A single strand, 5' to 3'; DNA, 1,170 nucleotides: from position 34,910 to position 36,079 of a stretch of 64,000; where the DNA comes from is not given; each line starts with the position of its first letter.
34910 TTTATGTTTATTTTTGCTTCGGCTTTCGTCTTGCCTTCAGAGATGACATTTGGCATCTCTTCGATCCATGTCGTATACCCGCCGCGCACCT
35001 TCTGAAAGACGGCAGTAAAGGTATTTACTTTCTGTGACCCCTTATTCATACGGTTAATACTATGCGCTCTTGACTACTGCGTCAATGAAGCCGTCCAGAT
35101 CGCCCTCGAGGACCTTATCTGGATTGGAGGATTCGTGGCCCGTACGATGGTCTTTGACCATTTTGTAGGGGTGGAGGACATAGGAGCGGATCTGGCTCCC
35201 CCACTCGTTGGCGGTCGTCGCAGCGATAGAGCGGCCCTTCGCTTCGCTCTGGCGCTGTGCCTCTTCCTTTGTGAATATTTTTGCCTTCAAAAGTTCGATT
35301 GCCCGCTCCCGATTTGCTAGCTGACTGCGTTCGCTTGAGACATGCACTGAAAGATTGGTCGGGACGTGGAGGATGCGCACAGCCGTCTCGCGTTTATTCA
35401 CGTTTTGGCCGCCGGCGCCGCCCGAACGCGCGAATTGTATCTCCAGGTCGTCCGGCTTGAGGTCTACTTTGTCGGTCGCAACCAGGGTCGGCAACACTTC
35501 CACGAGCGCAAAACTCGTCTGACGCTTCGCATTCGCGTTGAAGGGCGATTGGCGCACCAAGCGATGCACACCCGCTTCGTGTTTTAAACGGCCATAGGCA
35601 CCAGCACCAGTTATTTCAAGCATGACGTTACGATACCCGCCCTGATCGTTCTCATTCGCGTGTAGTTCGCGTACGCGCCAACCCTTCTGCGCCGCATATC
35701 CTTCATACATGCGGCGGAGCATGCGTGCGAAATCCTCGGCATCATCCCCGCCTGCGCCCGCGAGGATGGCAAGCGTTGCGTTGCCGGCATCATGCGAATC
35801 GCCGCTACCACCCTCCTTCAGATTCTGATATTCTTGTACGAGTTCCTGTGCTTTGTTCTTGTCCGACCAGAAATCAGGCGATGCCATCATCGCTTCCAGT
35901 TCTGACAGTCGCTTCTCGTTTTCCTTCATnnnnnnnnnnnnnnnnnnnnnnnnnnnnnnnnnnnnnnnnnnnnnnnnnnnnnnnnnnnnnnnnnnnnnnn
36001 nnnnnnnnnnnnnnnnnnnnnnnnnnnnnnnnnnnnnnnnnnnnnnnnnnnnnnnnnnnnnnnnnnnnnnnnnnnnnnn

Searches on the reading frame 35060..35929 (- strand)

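Call 66: search_protein_families(library=pfam, proteins=[window:35060-35929:-], max_evalue=0.00001)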
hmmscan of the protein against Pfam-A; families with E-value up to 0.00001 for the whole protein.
window:35060-35929:- (289 aa): 2 families
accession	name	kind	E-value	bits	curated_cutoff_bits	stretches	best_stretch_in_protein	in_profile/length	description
PF03462.23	PCRF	-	3.2e-41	141.7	24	1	44-143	95-194/194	PCRF domain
PF00472.26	RF-1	-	1.7e-35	121.9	35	1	154-262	4-116/116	RF-1 domain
